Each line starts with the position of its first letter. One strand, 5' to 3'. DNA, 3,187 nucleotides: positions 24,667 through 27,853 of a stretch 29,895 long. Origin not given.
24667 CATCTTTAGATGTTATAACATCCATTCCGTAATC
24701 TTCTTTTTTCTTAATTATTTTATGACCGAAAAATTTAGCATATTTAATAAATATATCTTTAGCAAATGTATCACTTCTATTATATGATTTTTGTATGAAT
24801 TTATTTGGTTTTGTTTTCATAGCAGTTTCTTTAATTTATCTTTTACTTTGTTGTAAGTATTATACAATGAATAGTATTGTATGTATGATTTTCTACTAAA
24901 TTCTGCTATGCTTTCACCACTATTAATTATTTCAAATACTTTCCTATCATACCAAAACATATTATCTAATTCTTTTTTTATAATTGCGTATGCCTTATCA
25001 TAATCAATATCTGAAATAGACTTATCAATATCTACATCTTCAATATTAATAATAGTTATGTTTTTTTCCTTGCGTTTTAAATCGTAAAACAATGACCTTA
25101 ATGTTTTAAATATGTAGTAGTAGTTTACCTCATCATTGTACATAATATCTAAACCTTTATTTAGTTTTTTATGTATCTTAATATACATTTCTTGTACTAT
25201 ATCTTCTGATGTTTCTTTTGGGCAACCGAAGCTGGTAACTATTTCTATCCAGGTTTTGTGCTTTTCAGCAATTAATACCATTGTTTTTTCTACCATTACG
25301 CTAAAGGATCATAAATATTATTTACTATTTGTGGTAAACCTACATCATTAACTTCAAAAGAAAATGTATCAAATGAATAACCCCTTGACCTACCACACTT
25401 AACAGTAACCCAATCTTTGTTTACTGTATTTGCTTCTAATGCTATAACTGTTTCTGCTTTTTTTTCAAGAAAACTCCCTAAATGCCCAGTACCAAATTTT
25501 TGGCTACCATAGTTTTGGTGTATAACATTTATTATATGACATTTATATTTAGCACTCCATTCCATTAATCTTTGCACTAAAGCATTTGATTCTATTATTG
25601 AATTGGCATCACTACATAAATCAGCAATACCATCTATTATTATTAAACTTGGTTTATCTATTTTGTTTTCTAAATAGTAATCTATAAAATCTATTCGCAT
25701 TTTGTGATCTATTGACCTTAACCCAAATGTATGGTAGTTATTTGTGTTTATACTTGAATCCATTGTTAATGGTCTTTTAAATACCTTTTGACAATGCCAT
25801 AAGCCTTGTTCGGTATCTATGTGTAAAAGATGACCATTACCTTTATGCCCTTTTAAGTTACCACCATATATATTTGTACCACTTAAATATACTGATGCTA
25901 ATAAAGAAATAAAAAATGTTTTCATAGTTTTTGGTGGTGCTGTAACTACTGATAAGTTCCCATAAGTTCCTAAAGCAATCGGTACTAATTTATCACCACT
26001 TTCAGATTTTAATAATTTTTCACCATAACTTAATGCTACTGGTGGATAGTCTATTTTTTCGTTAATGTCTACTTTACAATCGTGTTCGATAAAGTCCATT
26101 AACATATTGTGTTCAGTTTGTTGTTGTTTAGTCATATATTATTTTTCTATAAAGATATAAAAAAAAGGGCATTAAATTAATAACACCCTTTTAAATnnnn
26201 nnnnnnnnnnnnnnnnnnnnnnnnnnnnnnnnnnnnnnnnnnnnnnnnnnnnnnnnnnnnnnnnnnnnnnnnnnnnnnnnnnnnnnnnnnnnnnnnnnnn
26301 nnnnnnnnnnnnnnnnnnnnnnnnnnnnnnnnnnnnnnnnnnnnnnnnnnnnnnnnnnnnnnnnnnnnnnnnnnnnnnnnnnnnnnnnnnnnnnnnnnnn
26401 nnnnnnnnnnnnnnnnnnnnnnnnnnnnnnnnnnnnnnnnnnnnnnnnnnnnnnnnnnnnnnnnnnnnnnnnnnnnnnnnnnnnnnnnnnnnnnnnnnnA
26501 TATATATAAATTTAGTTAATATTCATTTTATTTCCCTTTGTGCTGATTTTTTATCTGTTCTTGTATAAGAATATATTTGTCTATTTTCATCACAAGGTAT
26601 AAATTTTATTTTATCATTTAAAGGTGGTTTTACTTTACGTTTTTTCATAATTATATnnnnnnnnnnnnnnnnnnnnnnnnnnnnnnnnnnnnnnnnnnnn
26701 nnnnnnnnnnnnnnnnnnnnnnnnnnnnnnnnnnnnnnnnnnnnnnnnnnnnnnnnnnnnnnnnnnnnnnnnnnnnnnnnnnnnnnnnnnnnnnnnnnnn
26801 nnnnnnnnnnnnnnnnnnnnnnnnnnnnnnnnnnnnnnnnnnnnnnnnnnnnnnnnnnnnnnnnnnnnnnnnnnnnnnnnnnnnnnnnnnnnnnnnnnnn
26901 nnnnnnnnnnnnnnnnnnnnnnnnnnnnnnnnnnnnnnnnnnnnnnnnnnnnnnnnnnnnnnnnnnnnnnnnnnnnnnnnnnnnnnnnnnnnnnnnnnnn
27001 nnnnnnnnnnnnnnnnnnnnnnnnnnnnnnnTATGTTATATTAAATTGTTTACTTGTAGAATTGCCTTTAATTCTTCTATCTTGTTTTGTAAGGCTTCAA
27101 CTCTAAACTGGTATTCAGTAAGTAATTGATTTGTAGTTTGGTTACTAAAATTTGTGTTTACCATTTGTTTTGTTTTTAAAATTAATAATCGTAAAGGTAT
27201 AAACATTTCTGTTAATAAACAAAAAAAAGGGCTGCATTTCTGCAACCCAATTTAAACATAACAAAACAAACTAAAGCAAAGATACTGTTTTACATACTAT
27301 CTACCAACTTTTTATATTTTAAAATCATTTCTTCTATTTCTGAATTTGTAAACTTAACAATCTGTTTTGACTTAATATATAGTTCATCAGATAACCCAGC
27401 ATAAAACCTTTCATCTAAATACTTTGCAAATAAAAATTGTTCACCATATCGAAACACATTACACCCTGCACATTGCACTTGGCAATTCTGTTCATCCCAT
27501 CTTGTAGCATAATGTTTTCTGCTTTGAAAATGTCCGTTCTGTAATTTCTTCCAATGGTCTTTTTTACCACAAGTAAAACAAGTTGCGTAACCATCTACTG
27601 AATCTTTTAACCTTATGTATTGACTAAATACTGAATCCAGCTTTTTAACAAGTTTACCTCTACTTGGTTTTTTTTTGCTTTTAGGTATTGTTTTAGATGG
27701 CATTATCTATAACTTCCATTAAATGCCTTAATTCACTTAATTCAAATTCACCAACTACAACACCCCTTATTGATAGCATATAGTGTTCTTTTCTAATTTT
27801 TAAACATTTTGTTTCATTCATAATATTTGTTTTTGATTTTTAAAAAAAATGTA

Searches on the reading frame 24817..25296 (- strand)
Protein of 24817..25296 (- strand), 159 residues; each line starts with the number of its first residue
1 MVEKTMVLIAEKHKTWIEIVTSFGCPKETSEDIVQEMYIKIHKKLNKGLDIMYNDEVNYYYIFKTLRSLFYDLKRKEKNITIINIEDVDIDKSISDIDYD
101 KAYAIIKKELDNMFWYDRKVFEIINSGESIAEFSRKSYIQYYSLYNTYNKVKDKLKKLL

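Call 9: search_protein_families(library=pfam, max_evalue=0.01, proteins=[window:24817-25296:-])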
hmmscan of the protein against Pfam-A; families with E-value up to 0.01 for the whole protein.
window:24817-25296:- (159 aa): 0 families

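Call 10: search_protein_families(library=phrogs, max_evalue=0.01, proteins=[window:24817-25296:-])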
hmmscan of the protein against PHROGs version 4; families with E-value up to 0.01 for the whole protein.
window:24817-25296:- (159 aa): 1 family
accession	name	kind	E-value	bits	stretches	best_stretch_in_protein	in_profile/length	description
phrog_31712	-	unknown function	3.3e-05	24.8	1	16-156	15-142/159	-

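Call 12: search_solved_structures(query=window:24820-25296:-, max_evalue=10, show_alignments=2)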
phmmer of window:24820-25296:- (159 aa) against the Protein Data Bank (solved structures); distinct sequences matched with E-value up to 10: 5.
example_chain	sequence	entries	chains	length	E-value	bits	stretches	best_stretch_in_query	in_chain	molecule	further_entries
6gq0_A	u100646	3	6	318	0.01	19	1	70-139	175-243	Putative sugar binding protein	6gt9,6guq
3j47_U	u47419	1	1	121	0.058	16.5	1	17-70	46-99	26S proteasome regulatory subunit RPN8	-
6fvt_U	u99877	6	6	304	0.16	15.1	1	17-70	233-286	26S proteasome regulatory subunit RPN8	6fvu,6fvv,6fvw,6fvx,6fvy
3jck_E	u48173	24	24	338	0.17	15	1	17-78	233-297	26S proteasome regulatory subunit RPN8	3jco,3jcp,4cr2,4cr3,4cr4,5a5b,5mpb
22vl_b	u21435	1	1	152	0.39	13.9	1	33-64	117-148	ATP synthase subunit b, chloroplastic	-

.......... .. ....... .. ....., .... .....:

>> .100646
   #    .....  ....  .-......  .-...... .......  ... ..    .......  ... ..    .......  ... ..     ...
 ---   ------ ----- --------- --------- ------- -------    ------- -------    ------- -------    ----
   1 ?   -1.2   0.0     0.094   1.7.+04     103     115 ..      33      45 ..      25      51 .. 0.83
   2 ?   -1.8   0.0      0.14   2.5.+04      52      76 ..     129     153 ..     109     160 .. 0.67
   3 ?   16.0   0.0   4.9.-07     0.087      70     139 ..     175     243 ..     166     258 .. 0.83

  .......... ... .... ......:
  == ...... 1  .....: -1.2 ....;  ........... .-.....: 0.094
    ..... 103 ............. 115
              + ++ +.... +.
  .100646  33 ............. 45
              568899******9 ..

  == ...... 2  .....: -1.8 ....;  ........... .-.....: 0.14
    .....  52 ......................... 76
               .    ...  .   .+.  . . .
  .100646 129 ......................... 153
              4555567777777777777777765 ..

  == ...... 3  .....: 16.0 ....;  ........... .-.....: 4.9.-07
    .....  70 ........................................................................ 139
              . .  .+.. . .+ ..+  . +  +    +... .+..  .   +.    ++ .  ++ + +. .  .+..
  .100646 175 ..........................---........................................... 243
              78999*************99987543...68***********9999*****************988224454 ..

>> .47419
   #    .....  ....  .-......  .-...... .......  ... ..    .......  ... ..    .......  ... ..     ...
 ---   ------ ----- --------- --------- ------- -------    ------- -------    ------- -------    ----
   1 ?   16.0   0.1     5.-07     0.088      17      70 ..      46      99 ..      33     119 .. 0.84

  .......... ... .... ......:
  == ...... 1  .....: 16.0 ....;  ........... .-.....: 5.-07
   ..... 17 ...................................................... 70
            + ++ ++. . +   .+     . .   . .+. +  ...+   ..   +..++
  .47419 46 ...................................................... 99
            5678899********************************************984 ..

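Call 13: search_protein_families(library=ncbifam, max_evalue=10, proteins=[window:24820-25296:-])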
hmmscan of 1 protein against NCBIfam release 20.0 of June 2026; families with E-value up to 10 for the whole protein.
window:24820-25296:- (159 aa): 8 families
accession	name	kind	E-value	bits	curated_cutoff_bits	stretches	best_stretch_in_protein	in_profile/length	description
TIGR02959.1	SigZ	equivalog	0.00017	21.4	168.65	1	28-156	20-145/170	RNA polymerase sigma factor SigZ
NF009165.0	PRK12512.1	equivalog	0.00072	19.2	198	1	20-135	43-155/184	RNA polymerase sigma factor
NF007215.0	PRK09637.1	equivalog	0.00079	19.5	212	1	28-159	26-154/181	RNA polymerase sigma factor SigZ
NF058625.1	sigma_PG0214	equivalog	0.0021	17.8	130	1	19-87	20-84/170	GFO_1088 family ECF-type sigma factor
TIGR02985.1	Sig70_bacteroi1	subfamily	0.012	15.8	126.4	1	20-138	18-141/162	RNA polymerase sigma-70 factor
TIGR02937.1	sigma70-ECF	superfamily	0.013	15.1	42.9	1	18-91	16-85/165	sigma-70 family RNA polymerase sigma factor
NF005448.0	PRK07037.1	equivalog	0.031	13.8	190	1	12-77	21-81/186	RNA polymerase factor sigma-70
NF009198.0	PRK12546.1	equivalog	0.15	11.7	270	1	25-79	29-79/188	RNA polymerase sigma factor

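Call 26: find_homologous_proteins(query=window:24820-25296:-)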
Query window:24820-25296:- (159 aa): 2150 proteins with E <= 0.001 among 2181 candidates; the best 120 are listed.
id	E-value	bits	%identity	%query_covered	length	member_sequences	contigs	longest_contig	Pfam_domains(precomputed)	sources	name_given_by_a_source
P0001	3.2e-93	327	97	100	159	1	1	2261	-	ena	-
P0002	4.1e-93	327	97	100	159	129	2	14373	-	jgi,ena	jgi:hypothetical protein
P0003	1.1e-92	326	97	100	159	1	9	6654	-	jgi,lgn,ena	jgi:hypothetical protein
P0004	1.2e-92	326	97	100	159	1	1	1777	-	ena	-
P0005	2.7e-92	324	96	100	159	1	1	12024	-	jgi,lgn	-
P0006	4.9e-92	324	96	100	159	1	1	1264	-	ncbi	-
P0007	4.8e-90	317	97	97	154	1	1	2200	-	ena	-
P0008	6.9e-90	317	97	97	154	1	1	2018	-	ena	-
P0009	9.4e-90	316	97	97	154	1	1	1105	-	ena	-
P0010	9.6e-90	316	97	97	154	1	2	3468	-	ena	-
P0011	3.4e-89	314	96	97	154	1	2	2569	-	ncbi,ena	-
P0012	5.9e-89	314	96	97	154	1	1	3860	-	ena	-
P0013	2.6e-88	312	95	97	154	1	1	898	-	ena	-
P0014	1.3e-87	309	94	91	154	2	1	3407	-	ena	-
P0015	5.5e-80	284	83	94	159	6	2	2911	-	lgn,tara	tara:strand:- start:1794 stop:2273 length:480 start_codon:yes stop_codon:yes gene_type:complete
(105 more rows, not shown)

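Call 29: search_solved_structures(query=A1, max_evalue=1, show_alignments=2)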
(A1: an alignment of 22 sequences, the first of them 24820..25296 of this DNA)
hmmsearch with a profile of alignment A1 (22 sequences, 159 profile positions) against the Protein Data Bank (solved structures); distinct sequences matched with E-value up to 1: 5.
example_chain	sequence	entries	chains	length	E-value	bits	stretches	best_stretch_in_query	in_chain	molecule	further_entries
9m9d_F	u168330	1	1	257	0.13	15.4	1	12-82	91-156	ECF RNA polymerase sigma factor SigE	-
9m9e_F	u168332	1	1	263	0.14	15.3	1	12-82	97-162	ECF RNA polymerase sigma factor SigE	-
9m98_F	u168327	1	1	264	0.14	15.3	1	12-82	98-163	ECF RNA polymerase sigma factor SigE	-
1h3l_A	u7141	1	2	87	0.61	13.2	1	25-78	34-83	RNA POLYMERASE SIGMA FACTOR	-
5uxx_A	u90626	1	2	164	0.69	13.1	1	19-94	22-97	RNA polymerase sigma factor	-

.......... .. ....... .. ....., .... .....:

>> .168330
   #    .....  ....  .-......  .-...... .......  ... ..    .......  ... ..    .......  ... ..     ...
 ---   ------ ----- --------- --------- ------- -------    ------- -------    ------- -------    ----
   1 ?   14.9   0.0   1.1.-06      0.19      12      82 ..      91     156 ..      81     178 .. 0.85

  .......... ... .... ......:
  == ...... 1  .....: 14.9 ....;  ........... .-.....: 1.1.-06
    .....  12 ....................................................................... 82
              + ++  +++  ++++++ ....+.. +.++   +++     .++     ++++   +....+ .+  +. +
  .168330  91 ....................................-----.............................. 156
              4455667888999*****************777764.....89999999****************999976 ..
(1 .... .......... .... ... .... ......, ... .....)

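Call 31: search_protein_families(library=pfam, alignment_id=A1, max_evalue=1)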
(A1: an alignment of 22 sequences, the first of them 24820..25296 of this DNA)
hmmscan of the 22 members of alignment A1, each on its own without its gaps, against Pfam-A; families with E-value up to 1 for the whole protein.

A. member 1, window:24820-25296:- (159 aa): 1 family
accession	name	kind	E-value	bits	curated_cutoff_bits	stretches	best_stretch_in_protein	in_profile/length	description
PF04542.20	Sigma70_r2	-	0.023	14.9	24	1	21-78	14-69/71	Sigma-70 region 2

B. families by the number of members that match (of 22 scanned): 10 families
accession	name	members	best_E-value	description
PF04542.20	Sigma70_r2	18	1.4e-05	Sigma-70 region 2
PF12363.14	Phage_TAC_12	2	0.0016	Phage tail assembly chaperone protein, TAC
PF10833.13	DUF2572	2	0.017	Protein of unknown function (DUF2572)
PF21205.3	Rep3_C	1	0.021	Initiator Rep protein, WH2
PF00217.24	ATP-gua_Ptrans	1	0.024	ATP:guanido phosphotransferase, C-terminal catalytic domain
PF13852.11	DUF4197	1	0.081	Protein of unknown function (DUF4197)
PF17303.7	DUF5352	1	0.085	Family of unknown function (DUF5352)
PF04201.20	TPD52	1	0.11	Tumour protein D52 family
PF14285.11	DUF4367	1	0.59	Domain of unknown function (DUF4367)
PF17062.10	Osw5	1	0.75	Outer spore wall 5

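Call 34: find_related_loci(query=window:24820-25296:-, collection=viral_contigs, flank=10000)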
Query window:24820-25296:- (159 aa) in viral_contigs; peptide patterns used: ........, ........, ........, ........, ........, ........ (x = any residue, [..] = any of these).
248 stretches matched a pattern; 247 encode a relative of the query (tblastn E <= 1e-3); the best 80 are kept; 80 distinct loci.
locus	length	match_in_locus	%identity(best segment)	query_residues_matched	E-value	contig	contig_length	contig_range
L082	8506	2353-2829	99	1-159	1e-100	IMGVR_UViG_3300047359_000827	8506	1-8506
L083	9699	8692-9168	99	1-159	1e-100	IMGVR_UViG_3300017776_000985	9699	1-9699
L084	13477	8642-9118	99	1-159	1e-100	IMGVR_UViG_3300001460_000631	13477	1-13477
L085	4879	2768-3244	97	1-159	4e-100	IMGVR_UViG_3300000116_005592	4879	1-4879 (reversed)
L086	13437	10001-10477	97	1-159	2e-100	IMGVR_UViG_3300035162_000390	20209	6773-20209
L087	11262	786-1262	97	1-159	1e-99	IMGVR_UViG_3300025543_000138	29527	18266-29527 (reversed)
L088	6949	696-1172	97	1-159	1e-99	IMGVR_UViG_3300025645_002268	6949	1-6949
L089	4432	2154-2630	97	1-159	2e-99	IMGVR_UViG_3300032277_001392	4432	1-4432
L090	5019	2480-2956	97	1-159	5e-99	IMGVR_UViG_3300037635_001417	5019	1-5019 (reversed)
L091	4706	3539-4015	97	1-159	6e-99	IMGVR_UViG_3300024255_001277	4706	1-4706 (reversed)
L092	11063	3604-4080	96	1-159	9e-99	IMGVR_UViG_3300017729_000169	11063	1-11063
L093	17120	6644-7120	97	1-159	9e-99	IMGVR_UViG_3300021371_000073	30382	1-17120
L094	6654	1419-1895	97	1-159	1e-98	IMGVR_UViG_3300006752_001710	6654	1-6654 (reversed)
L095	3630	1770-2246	96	1-159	3e-99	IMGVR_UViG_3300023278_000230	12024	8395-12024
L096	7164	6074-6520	92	1-149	8e-90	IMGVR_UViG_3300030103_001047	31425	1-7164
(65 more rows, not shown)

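Call 40: predict_structure(alignment_id=A2)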
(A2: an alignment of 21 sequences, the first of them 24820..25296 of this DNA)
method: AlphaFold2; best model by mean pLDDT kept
length: 159 residues; sequences in the alignment: 21
mean_pLDDT: 78.3   pTM: 0.47
mean pLDDT of the five models: 78.3, 77.8, 75.9, 75.3, 75.1
residues with pLDDT >= 90: 7; 70-90: 130; 50-70: 5; < 50: 17
segments of 3 or more residues with pLDDT < 50: 78-94
pLDDT, mean of each block of 10 residues (from residue 1): 85 87 82 86 84 78 86 66 39 56 84 89 81 83 85 84
secondary structure, 60 per line:
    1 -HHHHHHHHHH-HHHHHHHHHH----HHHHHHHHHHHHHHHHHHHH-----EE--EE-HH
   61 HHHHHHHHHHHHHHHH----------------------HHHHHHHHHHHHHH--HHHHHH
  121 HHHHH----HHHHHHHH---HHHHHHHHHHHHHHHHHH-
elements in order: H2-11 H13-22 H27-46 H59-76 H99-112 H115-125 H130-137 H141-158

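Call 44: fold_search(model_id=the predicted structure, library=pdb)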
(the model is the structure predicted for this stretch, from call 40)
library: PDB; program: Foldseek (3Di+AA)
matches with E <= 10: 152; with E <= 0.001: 2
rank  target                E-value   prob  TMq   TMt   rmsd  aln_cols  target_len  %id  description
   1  6dv9_F                2.5e-04  1.00  0.38  0.35  23.4       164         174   14  Crystal structure of Mycobacterium tuberculosis transcription initiation complex(ECF sigma factor L) containing 5nt RN (released 2019-02-20)
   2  9m9e_F                5.2e-04  1.00  0.36  0.33  18.3       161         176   12  Structural Basis of Pausing During Transcription Initiation in Mycobacterium tuberculosis (released 2026-01-14)
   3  5uxx_C                1.4e-03  1.00  0.44  0.43  13.9       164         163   18  Co-crystal structure of the sigma factor RpoE in complex with the anti-sigma factor NepR from Bartonella quintana (released 2018-02-28)
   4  1or7_B                1.4e-03  1.00  0.35  0.34  12.1       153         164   13  Crystal Structure of Escherichia coli sigmaE with the Cytoplasmic Domain of its Anti-sigma RseA (released 2003-04-15)
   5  1or7_A                1.8e-03  1.00  0.37  0.32  14.4       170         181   14  Crystal Structure of Escherichia coli sigmaE with the Cytoplasmic Domain of its Anti-sigma RseA (released 2003-04-15)
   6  8z6g_B                2.3e-03  1.00  0.38  0.36  13.0       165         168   12  the AlgU-MucAcyto complex structure in Pseudomonas aeruginosa (released 2024-05-08)
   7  5uxx_A                3.0e-03  1.00  0.40  0.39  11.7       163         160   16  Co-crystal structure of the sigma factor RpoE in complex with the anti-sigma factor NepR from Bartonella quintana (released 2018-02-28)
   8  9m98_F                3.5e-03  1.00  0.38  0.37  23.5       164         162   13  Structural Basis of Pausing During Transcription Initiation in Mycobacterium tuberculosis (released 2026-01-14)
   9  6jbq_F                3.5e-03  1.00  0.36  0.31  22.8       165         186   13  CryoEM structure of Escherichia coli sigmaE transcription initiation complex containing 5nt of RNA (released 2019-05-29)
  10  8z6g_D                3.8e-03  1.00  0.36  0.34  13.1       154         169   13  the AlgU-MucAcyto complex structure in Pseudomonas aeruginosa (released 2024-05-08)
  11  6koo_F                6.6e-03  0.99  0.36  0.32  23.4       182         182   13  Mycobacterium tuberculosis initial transcription complex comprising sigma H and 5'-OH RNA of 7 nt (released 2020-03-11)
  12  5zx2_F                7.0e-03  1.00  0.35  0.32  22.9       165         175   12  Mycobacterium tuberculosis RNA polymerase transcription initiation complex with ECF sigma factor sigma H and 7nt RNA (released 2019-03-20)
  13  9a4r_A                8.3e-03  0.99  0.35  0.26  21.4       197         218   16  Integrative model of RPSH-RPOB by crosslinking MS and deep learning (released 2024-09-18)
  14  6kon_F                9.8e-03  1.00  0.40  0.36  23.9       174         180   12  Mycobacterium tuberculosis initial transcription complex comprising sigma H and 5'-OH RNA of 5 nt (released 2020-03-11)
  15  6dxo_A                1.1e-02  1.00  0.36  0.41  16.2       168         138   12  1.8 A structure of RsbN-BldN complex. (released 2018-07-11)
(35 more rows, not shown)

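Call 46: search_dna_similar(query=window:24820-25296:-, collection=phages, mode=protein, max_evalue=0.001, max_rows=40)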
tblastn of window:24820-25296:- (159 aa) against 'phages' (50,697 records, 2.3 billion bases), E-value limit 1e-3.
No match.

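Call 50: find_related_loci(query=A1, collection=viral_contigs, flank=10000)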
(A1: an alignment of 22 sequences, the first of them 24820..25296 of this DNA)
Query A1 (159 aa) in viral_contigs; peptide patterns used: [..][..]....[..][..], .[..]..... (x = any residue, [..] = any of these).
600 stretches matched a pattern (row limit reached: there are more); 578 encode a relative of the query (tblastn E <= 1e-3); the best 80 are kept; 80 distinct loci.
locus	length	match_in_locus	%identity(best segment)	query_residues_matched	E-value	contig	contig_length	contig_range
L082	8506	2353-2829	99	1-159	1e-100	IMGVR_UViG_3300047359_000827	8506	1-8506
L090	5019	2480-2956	97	1-159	6e-99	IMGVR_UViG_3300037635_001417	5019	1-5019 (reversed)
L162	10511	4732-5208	72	1-159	6e-72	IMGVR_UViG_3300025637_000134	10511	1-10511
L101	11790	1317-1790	69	1-159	8e-71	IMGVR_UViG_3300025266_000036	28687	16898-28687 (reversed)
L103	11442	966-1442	74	1-159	9e-70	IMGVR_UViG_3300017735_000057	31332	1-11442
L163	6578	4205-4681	71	1-159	2e-69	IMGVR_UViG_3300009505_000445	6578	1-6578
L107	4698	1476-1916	70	1-149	2e-66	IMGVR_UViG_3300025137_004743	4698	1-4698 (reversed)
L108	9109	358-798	70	1-149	9e-67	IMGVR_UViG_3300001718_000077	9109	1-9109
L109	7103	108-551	69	1-149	2e-66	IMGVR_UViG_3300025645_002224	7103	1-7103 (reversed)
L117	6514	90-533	69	1-149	3e-66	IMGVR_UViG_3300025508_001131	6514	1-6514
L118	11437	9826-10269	69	1-149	2e-66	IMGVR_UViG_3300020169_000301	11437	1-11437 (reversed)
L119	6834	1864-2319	68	1-151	3e-66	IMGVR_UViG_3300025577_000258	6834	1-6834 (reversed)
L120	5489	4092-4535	69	1-149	4e-66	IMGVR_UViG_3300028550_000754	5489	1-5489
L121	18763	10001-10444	69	1-149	3e-66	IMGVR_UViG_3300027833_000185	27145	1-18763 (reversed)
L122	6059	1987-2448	71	1-153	2e-66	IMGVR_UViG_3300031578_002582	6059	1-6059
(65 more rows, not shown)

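Call 62: find_related_loci(query=A1, collection=genome_contigs, flank=10000)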
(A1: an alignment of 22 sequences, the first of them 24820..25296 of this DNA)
Query A1 (159 aa) in genome_contigs; peptide patterns used: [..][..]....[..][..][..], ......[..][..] (x = any residue, [..] = any of these).
17 stretches matched a pattern; 5 encode a relative of the query (tblastn E <= 1e-3); 5 distinct loci.
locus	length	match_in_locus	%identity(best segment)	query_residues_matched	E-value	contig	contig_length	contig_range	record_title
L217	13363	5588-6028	66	1-148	3e-63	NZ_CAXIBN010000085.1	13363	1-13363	MAG: uncultured Wocania sp. isolate ERR7163070_concoct_180 ERZ8868561.3120, whole genome shotgun sequence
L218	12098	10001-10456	67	1-151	5e-62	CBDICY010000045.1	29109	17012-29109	MAG: Saprospiraceae bacterium isolate 951dd66b-73de-4a3c-8e3a-a805efb1aa3c genome assembly, contig: contig_45, whole gen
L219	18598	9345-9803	51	10-156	3e-43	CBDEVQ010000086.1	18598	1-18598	MAG: Flavobacteriales bacterium isolate c9eb949b-bc1f-4219-ae45-44c701134771 genome assembly, contig: contig_86, whole g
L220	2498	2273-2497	59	9-83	2e-27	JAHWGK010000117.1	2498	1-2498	MAG: Thermoplasmata archaeon isolate Hel238.bin54 NODE_117_length_2498_cov_9.935151, whole genome shotgun sequence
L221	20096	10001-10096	44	41-72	9e-5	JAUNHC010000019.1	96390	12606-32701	MAG: Eubacteriales bacterium isolate S27M_St_58 NODE_94_length_96390_cov_35.001671, whole genome shotgun sequence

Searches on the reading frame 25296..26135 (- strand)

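Call 9: search_protein_families(library=pfam, max_evalue=0.01, proteins=[window:25296-26135:-])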
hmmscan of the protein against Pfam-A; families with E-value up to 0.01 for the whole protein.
window:25296-26135:- (279 aa): 1 family
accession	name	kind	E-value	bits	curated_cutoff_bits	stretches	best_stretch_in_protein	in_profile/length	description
PF13481.12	AAA_25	-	1.8e-08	34.7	27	1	59-208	33-191/195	AAA domain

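Call 10: search_protein_families(library=phrogs, max_evalue=0.01, proteins=[window:25296-26135:-])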
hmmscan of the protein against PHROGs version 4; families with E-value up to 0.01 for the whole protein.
window:25296-26135:- (279 aa): 3 families
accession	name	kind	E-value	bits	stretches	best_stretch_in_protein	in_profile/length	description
phrog_1284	-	unknown function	6.4e-05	23.4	1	58-190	34-157/306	-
phrog_243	-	DNA, RNA and nucleotide metabolism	0.00057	19.9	0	151-252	132-243/273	DnaB-like replicative helicase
phrog_5482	-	unknown function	0.0016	18.2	1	143-211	144-215/341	-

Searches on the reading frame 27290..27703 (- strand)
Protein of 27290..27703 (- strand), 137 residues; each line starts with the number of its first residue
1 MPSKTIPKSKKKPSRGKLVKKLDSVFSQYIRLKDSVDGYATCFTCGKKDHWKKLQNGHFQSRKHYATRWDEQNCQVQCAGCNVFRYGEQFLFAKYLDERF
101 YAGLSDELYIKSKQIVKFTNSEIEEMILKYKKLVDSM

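Call 9: search_protein_families(library=pfam, max_evalue=0.01, proteins=[window:27290-27703:-])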
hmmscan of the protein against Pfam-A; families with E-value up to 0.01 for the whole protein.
window:27290-27703:- (137 aa): 2 families
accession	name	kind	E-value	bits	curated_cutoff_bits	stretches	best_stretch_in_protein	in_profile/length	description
PF05766.18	NinG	-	1e-11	45.5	25.4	1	9-134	67-187/193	Bacteriophage Lambda NinG protein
PF00098.28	zf-CCHC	-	0.0042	17.5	20.8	0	41-53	2-14/18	Zinc knuckle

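Call 10: search_protein_families(library=phrogs, max_evalue=0.01, proteins=[window:27290-27703:-])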
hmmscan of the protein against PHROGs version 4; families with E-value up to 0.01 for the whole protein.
window:27290-27703:- (137 aa): 4 families
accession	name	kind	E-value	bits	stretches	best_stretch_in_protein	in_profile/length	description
phrog_5034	-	DNA, RNA and nucleotide metabolism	5.4e-27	95.6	1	9-134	5-127/138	NinG/ Rap DNA junction specific endonuclease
phrog_171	-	DNA, RNA and nucleotide metabolism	2e-15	58.4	1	14-134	102-218/452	NinG/ Rap DNA junction specific endonuclease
phrog_338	-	DNA, RNA and nucleotide metabolism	0.00084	19.8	1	30-84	195-258/340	HNH endonuclease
phrog_1271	-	DNA, RNA and nucleotide metabolism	0.0089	16.4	0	23-82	251-312/361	HNH endonuclease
